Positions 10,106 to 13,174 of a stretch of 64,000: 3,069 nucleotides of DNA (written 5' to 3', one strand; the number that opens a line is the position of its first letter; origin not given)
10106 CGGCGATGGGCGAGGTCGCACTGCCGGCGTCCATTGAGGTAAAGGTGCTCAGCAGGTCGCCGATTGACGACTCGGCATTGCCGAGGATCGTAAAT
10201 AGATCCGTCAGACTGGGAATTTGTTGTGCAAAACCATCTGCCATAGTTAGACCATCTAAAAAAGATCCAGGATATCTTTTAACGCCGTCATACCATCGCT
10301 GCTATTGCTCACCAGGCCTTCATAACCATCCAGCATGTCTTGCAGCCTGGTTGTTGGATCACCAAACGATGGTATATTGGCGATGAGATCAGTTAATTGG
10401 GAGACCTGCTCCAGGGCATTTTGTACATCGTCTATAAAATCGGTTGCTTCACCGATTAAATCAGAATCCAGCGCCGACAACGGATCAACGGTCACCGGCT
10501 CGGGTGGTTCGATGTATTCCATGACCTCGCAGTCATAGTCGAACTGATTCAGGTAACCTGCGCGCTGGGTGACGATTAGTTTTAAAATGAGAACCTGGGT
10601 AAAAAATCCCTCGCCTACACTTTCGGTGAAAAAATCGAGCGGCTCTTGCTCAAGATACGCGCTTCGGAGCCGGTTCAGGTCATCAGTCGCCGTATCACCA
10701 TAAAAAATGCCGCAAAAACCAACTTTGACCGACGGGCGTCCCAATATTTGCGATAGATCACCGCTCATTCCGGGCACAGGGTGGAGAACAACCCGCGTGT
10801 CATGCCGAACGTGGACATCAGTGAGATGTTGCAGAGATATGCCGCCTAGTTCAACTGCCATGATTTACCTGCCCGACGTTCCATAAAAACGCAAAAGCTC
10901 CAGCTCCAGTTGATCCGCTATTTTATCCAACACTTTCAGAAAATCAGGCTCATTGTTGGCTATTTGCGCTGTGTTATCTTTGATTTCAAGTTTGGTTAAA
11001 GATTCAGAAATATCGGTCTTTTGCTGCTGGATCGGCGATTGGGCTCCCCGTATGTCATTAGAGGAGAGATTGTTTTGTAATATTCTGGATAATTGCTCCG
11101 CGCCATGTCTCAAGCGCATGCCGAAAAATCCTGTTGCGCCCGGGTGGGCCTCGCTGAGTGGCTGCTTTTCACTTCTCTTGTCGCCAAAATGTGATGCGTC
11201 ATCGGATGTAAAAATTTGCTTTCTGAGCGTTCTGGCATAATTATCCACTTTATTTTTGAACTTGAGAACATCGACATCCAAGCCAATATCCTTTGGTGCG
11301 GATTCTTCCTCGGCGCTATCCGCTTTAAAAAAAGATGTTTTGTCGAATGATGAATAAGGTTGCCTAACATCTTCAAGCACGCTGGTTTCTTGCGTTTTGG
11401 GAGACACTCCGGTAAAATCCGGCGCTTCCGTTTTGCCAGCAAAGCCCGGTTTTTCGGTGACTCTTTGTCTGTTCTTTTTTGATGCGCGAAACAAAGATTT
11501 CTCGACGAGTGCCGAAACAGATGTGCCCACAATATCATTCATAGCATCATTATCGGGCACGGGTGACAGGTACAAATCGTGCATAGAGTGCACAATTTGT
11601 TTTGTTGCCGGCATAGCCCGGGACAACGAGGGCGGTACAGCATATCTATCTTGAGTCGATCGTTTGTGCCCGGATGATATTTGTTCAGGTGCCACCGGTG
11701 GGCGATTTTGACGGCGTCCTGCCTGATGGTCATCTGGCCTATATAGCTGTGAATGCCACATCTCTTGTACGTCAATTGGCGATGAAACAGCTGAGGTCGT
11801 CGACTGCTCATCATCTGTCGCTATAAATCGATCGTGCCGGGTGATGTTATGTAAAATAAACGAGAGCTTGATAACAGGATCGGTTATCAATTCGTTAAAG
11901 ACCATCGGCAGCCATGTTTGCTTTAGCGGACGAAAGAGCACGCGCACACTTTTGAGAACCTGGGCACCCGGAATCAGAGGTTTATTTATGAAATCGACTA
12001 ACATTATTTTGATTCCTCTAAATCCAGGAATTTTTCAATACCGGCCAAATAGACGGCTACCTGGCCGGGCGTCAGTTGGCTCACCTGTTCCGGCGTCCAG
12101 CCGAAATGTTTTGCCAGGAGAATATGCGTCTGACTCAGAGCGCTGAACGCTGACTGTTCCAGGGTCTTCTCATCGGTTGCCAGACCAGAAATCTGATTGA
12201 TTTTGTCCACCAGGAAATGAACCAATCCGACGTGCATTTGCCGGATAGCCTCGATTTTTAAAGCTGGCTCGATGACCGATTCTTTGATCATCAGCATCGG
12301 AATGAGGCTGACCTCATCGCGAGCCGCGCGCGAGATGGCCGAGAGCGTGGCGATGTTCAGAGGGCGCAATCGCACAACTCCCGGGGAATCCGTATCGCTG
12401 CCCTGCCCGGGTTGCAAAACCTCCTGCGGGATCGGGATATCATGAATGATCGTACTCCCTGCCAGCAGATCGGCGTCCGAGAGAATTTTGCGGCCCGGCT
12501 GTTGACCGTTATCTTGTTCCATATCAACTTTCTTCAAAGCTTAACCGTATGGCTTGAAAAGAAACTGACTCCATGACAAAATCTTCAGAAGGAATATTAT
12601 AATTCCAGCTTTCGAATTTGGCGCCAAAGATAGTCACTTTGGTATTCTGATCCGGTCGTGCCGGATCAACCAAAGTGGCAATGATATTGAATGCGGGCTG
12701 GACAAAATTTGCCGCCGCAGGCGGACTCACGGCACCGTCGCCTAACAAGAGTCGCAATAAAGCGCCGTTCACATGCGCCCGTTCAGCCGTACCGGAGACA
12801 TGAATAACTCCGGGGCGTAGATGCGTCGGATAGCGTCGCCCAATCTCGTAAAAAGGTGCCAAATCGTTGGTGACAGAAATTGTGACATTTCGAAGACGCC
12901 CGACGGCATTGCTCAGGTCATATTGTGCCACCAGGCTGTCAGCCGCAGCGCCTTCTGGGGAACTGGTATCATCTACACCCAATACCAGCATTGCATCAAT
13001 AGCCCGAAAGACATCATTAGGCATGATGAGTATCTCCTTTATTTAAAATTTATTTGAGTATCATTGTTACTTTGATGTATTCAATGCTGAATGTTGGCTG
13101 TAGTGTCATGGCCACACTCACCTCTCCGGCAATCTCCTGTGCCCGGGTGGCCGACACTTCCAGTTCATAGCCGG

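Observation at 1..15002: Phage-tail-like contractile injection system operon with no head-module genes on its upstream side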

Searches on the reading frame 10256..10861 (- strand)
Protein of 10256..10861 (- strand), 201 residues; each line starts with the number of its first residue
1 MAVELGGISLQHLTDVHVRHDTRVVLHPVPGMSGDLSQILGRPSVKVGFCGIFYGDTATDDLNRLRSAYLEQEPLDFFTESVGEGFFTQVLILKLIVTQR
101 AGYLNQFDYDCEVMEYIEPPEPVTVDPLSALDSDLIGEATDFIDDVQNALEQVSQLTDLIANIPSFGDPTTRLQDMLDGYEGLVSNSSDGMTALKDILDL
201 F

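Call 6: search_protein_families(library=pfam, max_evalue=0.01, proteins=[window:10256-10861:-])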
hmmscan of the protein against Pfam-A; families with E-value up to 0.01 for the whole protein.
window:10256-10861:- (201 aa): 0 families

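Call 32: search_protein_families(library=ncbifam, max_evalue=0.01, proteins=[window:10256-10861:-])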
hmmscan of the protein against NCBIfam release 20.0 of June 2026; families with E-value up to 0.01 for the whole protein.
window:10256-10861:- (201 aa): 0 families

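Call 33: search_protein_families(library=phrogs, max_evalue=0.001, proteins=[window:10256-10861:-])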
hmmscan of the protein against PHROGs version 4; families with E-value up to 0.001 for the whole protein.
window:10256-10861:- (201 aa): 0 families

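Call 75: search_solved_structures(query=A6, max_evalue=1)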
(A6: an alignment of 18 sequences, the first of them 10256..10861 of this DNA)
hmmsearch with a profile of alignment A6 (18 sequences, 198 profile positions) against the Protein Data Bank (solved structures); distinct sequences matched with E-value up to 1: 10.
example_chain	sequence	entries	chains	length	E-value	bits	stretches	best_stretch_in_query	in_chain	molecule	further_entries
8qad_A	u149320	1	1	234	0.0011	21.8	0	134-197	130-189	sc-apCC-6-LLIA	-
5lm9_A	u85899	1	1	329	0.055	16.3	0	13-93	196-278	Transcription termination/antitermination protein NusA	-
1abw_A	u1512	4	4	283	0.33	13.7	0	133-157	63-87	HEMOGLOBIN-BASED BLOOD SUBSTITUTE | HEMOGLOBIN | PROTEIN (DEOXYHEMOGLOBIN (ALPHA CHAIN))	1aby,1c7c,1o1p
1c7d_A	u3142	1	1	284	0.34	13.7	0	133-157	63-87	PROTEIN (DEOXYHEMOGLOBIN (ALPHA CHAIN))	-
1o1n_A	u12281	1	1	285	0.34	13.7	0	133-157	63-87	Hemoglobin Alpha chain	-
1fou_A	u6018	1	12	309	0.36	13.6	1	56-179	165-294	UPPER COLLAR PROTEIN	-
1o1j_A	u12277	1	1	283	0.47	13.2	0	133-157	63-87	Hemoglobin Alpha chain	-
1o1l_A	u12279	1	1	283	0.47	13.2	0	133-157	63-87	Hemoglobin Alpha chain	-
1o1m_A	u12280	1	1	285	0.48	13.2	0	133-157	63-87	Hemoglobin Alpha chain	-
4pet_A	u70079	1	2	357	0.93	12.3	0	15-65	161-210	Extracellular solute-binding protein, family 7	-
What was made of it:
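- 10256..10861 (-): g5, 201 aa, conserved tail/baseplate protein of unknown role. No PDB sequence relative (call 75).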

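Call 90: search_protein_families(library=pfam, max_evalue=10, proteins=[window:10256-10861:-])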
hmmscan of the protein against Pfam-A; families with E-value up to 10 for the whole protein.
window:10256-10861:- (201 aa): 1 family
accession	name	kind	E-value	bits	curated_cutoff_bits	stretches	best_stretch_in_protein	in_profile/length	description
PF07157.17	DNA_circ_N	-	0.012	16.6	21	1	14-73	15-74/88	DNA circularisation protein N-terminus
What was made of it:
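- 10256..10861 (-): Only a weak DNA_circ_N (Mu gp43 N-terminus) hit, E 0.012 (call 90).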

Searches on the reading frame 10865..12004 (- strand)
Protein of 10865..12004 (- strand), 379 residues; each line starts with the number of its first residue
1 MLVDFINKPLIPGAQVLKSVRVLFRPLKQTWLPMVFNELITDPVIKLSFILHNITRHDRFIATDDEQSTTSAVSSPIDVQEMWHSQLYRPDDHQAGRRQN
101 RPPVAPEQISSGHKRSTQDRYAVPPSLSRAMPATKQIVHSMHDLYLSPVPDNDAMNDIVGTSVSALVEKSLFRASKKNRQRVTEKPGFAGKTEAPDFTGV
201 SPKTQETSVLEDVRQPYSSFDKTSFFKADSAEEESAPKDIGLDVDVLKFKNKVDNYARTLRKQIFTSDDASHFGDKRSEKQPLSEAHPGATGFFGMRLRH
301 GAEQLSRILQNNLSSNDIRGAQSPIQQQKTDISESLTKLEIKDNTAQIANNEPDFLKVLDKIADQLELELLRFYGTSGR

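Call 6: search_protein_families(library=pfam, max_evalue=0.01, proteins=[window:10865-12004:-])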
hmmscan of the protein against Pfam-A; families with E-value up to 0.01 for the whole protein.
window:10865-12004:- (379 aa): 0 families

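Call 32: search_protein_families(library=ncbifam, max_evalue=0.01, proteins=[window:10865-12004:-])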
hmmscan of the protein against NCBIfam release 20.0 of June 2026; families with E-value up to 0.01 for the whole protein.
window:10865-12004:- (379 aa): 0 families

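Call 33: search_protein_families(library=phrogs, max_evalue=0.001, proteins=[window:10865-12004:-])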
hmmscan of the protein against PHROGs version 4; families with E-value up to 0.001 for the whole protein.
window:10865-12004:- (379 aa): 0 families
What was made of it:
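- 10865..12004 (-): g4, 379 aa, unknown; conserved termini around a disordered middle. No family hit (calls 6, 32, 33).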

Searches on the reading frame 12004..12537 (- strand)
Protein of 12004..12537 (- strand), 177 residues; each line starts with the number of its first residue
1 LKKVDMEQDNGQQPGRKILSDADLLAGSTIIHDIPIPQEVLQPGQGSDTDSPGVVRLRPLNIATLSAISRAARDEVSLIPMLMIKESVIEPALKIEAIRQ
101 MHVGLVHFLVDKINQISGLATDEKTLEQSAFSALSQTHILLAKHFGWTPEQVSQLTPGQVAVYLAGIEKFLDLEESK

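Call 6: search_protein_families(library=pfam, max_evalue=0.01, proteins=[window:12004-12537:-])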
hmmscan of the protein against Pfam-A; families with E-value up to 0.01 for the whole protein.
window:12004-12537:- (177 aa): 0 families

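Call 32: search_protein_families(library=ncbifam, max_evalue=0.01, proteins=[window:12004-12537:-])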
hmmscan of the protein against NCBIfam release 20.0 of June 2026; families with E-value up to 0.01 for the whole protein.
window:12004-12537:- (177 aa): 0 families

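Call 33: search_protein_families(library=phrogs, max_evalue=0.001, proteins=[window:12004-12537:-])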
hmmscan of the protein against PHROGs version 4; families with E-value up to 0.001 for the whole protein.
window:12004-12537:- (177 aa): 0 families

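Call 90: search_protein_families(library=pfam, max_evalue=10, proteins=[window:12004-12537:-])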
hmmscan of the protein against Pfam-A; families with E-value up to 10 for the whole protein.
window:12004-12537:- (177 aa): 0 families
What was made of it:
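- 12004..12537 (-): g3, 177 aa (172 aa from the ATG start), unknown; sits where tail assembly chaperones sit. No family hit (calls 6, 32, 33, 90).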

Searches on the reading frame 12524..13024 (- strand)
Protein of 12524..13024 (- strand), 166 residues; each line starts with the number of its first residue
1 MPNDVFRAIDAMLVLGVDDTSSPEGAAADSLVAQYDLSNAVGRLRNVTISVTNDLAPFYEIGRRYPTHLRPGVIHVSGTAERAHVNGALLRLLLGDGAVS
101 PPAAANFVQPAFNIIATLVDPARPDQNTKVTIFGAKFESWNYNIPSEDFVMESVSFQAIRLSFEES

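Call 6: search_protein_families(library=pfam, max_evalue=0.01, proteins=[window:12524-13024:-])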
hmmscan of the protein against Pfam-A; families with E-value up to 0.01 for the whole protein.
window:12524-13024:- (166 aa): 1 family
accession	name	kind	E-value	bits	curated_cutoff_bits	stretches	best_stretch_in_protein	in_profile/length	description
PF18906.5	Phage_tube_2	-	3.9e-05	23.8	27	1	62-158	35-131/266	Phage tail tube protein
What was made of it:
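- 12524..13024 (-): Tail tube candidate, 166 aa. Sub-threshold Phage_tube_2 hit 3.9e-5 (call 6).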

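Call 32: search_protein_families(library=ncbifam, max_evalue=0.01, proteins=[window:12524-13024:-])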
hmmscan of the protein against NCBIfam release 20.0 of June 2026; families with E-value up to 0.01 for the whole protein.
window:12524-13024:- (166 aa): 0 families

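Call 33: search_protein_families(library=phrogs, max_evalue=0.001, proteins=[window:12524-13024:-])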
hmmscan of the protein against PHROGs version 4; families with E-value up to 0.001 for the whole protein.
window:12524-13024:- (166 aa): 1 family
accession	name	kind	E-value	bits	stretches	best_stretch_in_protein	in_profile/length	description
phrog_290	-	tail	7e-06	26.6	1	38-160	207-318/411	minor tail protein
